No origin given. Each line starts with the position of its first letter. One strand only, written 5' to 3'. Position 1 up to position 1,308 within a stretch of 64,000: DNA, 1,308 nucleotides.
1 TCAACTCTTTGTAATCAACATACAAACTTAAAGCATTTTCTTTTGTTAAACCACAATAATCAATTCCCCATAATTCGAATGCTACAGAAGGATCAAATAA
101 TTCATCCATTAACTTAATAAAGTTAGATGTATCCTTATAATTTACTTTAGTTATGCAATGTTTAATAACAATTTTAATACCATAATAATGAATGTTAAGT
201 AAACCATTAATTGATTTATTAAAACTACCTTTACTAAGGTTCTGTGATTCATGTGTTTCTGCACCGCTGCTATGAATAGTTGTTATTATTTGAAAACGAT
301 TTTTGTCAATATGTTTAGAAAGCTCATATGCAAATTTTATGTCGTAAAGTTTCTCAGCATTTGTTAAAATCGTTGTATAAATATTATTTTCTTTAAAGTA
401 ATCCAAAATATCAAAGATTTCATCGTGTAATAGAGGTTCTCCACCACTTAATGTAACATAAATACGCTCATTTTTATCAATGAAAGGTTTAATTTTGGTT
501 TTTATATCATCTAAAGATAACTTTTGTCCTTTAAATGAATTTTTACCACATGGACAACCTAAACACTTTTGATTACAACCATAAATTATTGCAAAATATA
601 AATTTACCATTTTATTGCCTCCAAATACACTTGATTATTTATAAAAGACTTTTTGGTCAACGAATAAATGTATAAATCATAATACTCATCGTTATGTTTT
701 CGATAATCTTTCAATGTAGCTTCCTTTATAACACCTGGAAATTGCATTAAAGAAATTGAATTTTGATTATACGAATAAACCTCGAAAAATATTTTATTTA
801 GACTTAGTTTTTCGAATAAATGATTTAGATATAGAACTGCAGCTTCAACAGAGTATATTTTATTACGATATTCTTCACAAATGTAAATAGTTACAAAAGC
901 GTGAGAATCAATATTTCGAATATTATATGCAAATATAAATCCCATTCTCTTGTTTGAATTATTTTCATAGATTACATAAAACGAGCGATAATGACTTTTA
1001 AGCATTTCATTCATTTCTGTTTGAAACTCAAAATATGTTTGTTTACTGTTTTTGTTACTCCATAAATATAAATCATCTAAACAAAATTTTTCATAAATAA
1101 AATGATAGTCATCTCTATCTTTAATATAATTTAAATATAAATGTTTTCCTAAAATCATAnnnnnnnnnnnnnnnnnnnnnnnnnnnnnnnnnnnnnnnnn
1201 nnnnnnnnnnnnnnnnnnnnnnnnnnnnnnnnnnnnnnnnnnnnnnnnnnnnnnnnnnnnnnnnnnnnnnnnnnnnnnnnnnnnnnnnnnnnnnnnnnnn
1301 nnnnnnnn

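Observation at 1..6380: Radical-SAM/SPASM peptide-maturation operon with an enzyme set I cannot assign to any named RiPP class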

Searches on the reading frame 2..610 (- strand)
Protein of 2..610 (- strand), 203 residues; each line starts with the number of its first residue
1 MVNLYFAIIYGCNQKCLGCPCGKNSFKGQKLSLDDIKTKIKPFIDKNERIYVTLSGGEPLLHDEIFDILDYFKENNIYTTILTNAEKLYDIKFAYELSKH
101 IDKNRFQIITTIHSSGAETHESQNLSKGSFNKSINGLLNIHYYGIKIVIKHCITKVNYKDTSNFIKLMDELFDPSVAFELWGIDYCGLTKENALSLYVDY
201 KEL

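Call 5: search_protein_families(library=pfam, proteins=[window:2-610:-], max_evalue=0.1)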
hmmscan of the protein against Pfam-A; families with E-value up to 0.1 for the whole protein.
window:2-610:- (203 aa): 3 families
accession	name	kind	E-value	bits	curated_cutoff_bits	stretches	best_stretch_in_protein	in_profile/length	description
PF04055.27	Radical_SAM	-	5.1e-16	59.7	29.5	1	8-166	3-164/166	Radical SAM superfamily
PF13353.11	Fer4_12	-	3.4e-07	31.1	22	1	9-92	12-98/137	4Fe-4S single cluster domain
PF16154.11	DUF4862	-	0.0016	18.4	25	1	94-171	99-171/291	Domain of unknown function (DUF4862)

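Call 6: search_protein_families(library=ncbifam, proteins=[window:2-610:-], max_evalue=0.1)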
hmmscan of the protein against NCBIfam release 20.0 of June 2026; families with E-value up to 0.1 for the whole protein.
window:2-610:- (203 aa): 56 families (the best 25 are shown)
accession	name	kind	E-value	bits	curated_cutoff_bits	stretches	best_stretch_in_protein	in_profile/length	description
TIGR03977.1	rSAM_pair_HxsC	equivalog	2.1e-24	85.9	267.9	1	11-202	34-224/292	His-Xaa-Ser system radical SAM maturase HxsC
NF050035.1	rSAM_WgK_link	exception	1.3e-18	67.2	650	1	7-171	14-174/367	radical SAM/SPASM peptide maturase WgkB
TIGR04251.1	SCM_rSAM_ScmF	equivalog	6.7e-18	65.2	400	1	3-180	5-181/353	SynChlorMet cassette radical SAM/SPASM protein ScmF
TIGR04051.1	rSAM_NirJ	equivalog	1.6e-16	60.2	515.45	1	7-171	7-166/354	heme d1 biosynthesis radical SAM protein NirJ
TIGR04054.1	rSAM_NirJ1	equivalog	2.9e-16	59.1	650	1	8-178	42-207/387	putative heme d1 biosynthesis radical SAM protein NirJ1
NF045574.1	sacti_mat_StsB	exception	6.7e-16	58.2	625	1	3-171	97-259/466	StsB family radical SAM/SPASM domain sactipeptide maturase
TIGR04545.1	rSAM_ahbD_hemeb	equivalog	2.8e-14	53.3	500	1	8-171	6-165/339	heme b synthase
TIGR04466.1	rSAM_BlsE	equivalog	1.3e-12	47.9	400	1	4-168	5-162/327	cytosylglucuronate decarboxylase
TIGR03961.1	rSAM_PTO1314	hypoth_equivalog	1.8e-12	47.2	306.05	1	8-171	29-181/332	PTO1314 family radical SAM protein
TIGR04340.1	rSAM_ACGX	hypoth_equivalog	2e-12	47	400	1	6-170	7-171/341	radical SAM/SPASM domain protein, ACGX system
NF049973.1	radical_Rv1681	equivalog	5.8e-12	45.2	380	1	10-171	80-237/326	Rv1681 family radical SAM protein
TIGR04250.1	SCM_rSAM_ScmE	equivalog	7.4e-12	44.8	400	1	11-199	12-195/358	SynChlorMet cassette radical SAM/SPASM protein ScmE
TIGR04546.1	rSAM_ahbC_deAc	equivalog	1.2e-11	44.1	650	1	8-178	45-210/390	12,18-didecarboxysiroheme deacetylase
TIGR03962.1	mycofact_rSAM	equivalog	1.1e-10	41.2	265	1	4-170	14-175/339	mycofactocin radical SAM maturase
TIGR04055.1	rSAM_NirJ2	equivalog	2.9e-10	40.2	500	1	11-164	9-157/326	putative heme d1 biosynthesis radical SAM protein NirJ2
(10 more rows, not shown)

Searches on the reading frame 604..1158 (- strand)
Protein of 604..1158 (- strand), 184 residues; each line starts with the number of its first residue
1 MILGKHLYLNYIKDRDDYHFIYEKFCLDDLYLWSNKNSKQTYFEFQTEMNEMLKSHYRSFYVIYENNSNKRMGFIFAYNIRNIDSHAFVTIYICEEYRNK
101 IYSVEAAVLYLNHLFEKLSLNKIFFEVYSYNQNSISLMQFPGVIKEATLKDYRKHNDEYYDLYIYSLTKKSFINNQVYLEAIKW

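Call 5: search_protein_families(library=pfam, proteins=[window:604-1158:-], max_evalue=0.1)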
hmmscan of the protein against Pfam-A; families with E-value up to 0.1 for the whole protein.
window:604-1158:- (184 aa): 3 families
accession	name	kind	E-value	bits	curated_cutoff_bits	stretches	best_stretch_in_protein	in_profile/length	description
PF13302.13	Acetyltransf_3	-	3.5e-08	34.7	25.4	1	25-139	18-133/138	Acetyltransferase (GNAT) domain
PF13420.13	Acetyltransf_4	-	2.6e-05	24.7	24.3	1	35-162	27-153/155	Acetyltransferase (GNAT) domain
PF00583.31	Acetyltransf_1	-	0.00022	21.9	20.7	1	43-138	14-111/116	Acetyltransferase (GNAT) family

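Call 6: search_protein_families(library=ncbifam, proteins=[window:604-1158:-], max_evalue=0.1)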
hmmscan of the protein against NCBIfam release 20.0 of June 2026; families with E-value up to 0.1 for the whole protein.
window:604-1158:- (184 aa): 4 families
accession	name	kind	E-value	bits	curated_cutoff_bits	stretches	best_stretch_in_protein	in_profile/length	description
TIGR03585.1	PseH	equivalog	2.6e-06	27.6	93.1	1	51-165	43-155/156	UDP-4-amino-4,6-dideoxy-N-acetyl-beta-L-altrosamine N-acetyltransferase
NF008072.0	PRK10809.1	equivalog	0.0022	17.7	190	1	49-174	66-192/194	ribosomal protein S5-alanine N-acetyltransferase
NF011709.0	PRK15130.1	equivalog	0.0041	17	218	1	61-172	60-169/186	spermidine N1-acetyltransferase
NF007539.0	PRK10151.1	equivalog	0.018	14.7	184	1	46-166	54-173/179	50S ribosomal protein L7/L12-serine acetyltransferase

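Call 10: find_encoding_contigs(protein=window:604-1158:-, flank=10000, max_places=6)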
Protein window:604-1158:- (184 aa): 7 contigs read that carry it; 4 places shown.
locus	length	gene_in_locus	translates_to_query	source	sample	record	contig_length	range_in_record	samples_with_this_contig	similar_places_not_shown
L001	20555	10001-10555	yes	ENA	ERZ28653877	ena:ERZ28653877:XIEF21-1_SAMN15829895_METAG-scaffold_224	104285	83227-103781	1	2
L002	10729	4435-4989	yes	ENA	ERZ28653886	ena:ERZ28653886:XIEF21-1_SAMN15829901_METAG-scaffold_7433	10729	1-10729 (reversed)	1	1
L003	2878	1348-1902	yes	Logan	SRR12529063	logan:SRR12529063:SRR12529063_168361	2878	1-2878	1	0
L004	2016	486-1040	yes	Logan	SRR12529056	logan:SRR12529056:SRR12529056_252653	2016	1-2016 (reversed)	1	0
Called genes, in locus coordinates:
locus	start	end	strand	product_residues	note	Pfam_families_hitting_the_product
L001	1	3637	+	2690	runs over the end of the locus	PF09479:Flg_new (weak), PF01079:Hint (weak)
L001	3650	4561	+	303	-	PF01757:Acyl_transf_3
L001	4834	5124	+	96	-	-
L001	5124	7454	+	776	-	PF00501:AMP-binding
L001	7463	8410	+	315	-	PF01136:Peptidase_U32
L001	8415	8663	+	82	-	-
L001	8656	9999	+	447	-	PF04055:Radical_SAM, PF13186:SPASM (weak)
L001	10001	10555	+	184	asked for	PF13302:Acetyltransf_3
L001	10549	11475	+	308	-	PF04055:Radical_SAM, PF13353:Fer4_12 (weak)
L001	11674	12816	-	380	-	PF01610:DDE_Tnp_ISL3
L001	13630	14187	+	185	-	PF01613:Flavin_Reduct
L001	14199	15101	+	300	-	PF22769:DCD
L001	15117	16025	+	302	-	PF04055:Radical_SAM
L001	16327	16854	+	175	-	-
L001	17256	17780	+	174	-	-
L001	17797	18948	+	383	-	PF07969:Amidohydro_3 (faint), PF01979:Amidohydro_1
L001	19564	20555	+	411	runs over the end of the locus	PF17761:DUF1016_N, PF01978:TrmB (faint), PF06250:YhcG_C, PF13412:HTH_24, PF13545:HTH_Crp_2 (faint), PF08220:HTH_DeoR (weak), PF08279:HTH_11 (weak)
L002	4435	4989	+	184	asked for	PF13302:Acetyltransf_3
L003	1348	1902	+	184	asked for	PF13302:Acetyltransf_3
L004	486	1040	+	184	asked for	PF13302:Acetyltransf_3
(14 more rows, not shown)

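Call 21: search_protein_families(library=pfam, proteins=[L001:10549-11475:+], max_evalue=10)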
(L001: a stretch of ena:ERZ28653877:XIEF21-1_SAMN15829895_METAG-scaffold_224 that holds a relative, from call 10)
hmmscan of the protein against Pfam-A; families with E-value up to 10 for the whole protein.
L001:10549-11475:+ (308 aa): 3 families
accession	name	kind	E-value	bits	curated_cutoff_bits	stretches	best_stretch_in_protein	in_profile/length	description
PF04055.27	Radical_SAM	-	1e-15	58.7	29.5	1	8-165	3-163/166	Radical SAM superfamily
PF13353.11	Fer4_12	-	5.6e-07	30.4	22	1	9-92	12-98/137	4Fe-4S single cluster domain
PF16154.11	DUF4862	-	0.0035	17.3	25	1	94-171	99-171/291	Domain of unknown function (DUF4862)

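Call 29: search_protein_families(library=ncbifam, proteins=[L001:10549-11475:+], max_evalue=0.01)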
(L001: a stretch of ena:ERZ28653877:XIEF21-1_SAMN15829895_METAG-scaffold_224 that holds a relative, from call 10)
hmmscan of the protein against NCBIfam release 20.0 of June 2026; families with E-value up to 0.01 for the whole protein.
L001:10549-11475:+ (308 aa): 44 families (the best 25 are shown)
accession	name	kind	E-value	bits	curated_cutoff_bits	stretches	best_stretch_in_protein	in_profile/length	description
TIGR03977.1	rSAM_pair_HxsC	equivalog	1.2e-31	109.8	267.9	1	11-243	34-261/292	His-Xaa-Ser system radical SAM maturase HxsC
NF050035.1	rSAM_WgK_link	exception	8e-18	64.6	650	1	7-171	14-174/367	radical SAM/SPASM peptide maturase WgkB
TIGR04051.1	rSAM_NirJ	equivalog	1.1e-17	64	515.45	1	7-192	7-185/354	heme d1 biosynthesis radical SAM protein NirJ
TIGR04251.1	SCM_rSAM_ScmF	equivalog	1.5e-17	64.1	400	1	3-180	5-181/353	SynChlorMet cassette radical SAM/SPASM protein ScmF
TIGR04545.1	rSAM_ahbD_hemeb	equivalog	1.9e-16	60.4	500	1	8-172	6-166/339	heme b synthase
TIGR04054.1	rSAM_NirJ1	equivalog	2.5e-16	59.3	650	1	8-212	42-238/387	putative heme d1 biosynthesis radical SAM protein NirJ1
NF045574.1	sacti_mat_StsB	exception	1.1e-15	57.5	625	1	3-171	97-259/466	StsB family radical SAM/SPASM domain sactipeptide maturase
TIGR04546.1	rSAM_ahbC_deAc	equivalog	5.4e-14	51.8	650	1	8-188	45-218/390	12,18-didecarboxysiroheme deacetylase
TIGR04250.1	SCM_rSAM_ScmE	equivalog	9.2e-13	47.8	400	1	11-212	12-208/358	SynChlorMet cassette radical SAM/SPASM protein ScmE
TIGR04466.1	rSAM_BlsE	equivalog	3.8e-12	46.3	400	1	4-168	5-162/327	cytosylglucuronate decarboxylase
TIGR04053.2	TIGR04053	equivalog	4.2e-12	46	395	1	12-171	18-176/366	TIGR04053 family radical SAM/SPASM domain-containing protein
TIGR04340.1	rSAM_ACGX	hypoth_equivalog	8.7e-12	44.9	400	1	6-178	7-179/341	radical SAM/SPASM domain protein, ACGX system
NF049973.1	radical_Rv1681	equivalog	2e-11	43.4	380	1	10-171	80-237/326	Rv1681 family radical SAM protein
TIGR03962.1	mycofact_rSAM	equivalog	6.3e-11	42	265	1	4-170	14-175/339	mycofactocin radical SAM maturase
TIGR04055.1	rSAM_NirJ2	equivalog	1.3e-10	41.3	500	1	11-164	9-157/326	putative heme d1 biosynthesis radical SAM protein NirJ2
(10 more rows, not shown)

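Call 72: search_protein_families(library=padloc, proteins=[window:607-1158:-, L001:10549-11472:+], max_evalue=0.001)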
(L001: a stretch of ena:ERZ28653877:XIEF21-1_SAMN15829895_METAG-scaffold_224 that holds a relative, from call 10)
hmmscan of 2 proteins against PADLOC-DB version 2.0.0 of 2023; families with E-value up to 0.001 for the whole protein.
window:607-1158:- (184 aa): 0 families

L001:10549-11472:+ (308 aa): 3 families
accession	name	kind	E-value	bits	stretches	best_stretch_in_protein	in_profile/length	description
PDLC02903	pVip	-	1.3e-13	49.1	1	5-167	3-160/257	Viperins not associated with kinases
PDLC02904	pVip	-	3.6e-11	41.1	1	6-170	7-164/262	Viperins associated with kinases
PDLC02905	pVip-kinase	-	2.3e-05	21.8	1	51-165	235-350/474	Viperin-kinase fusion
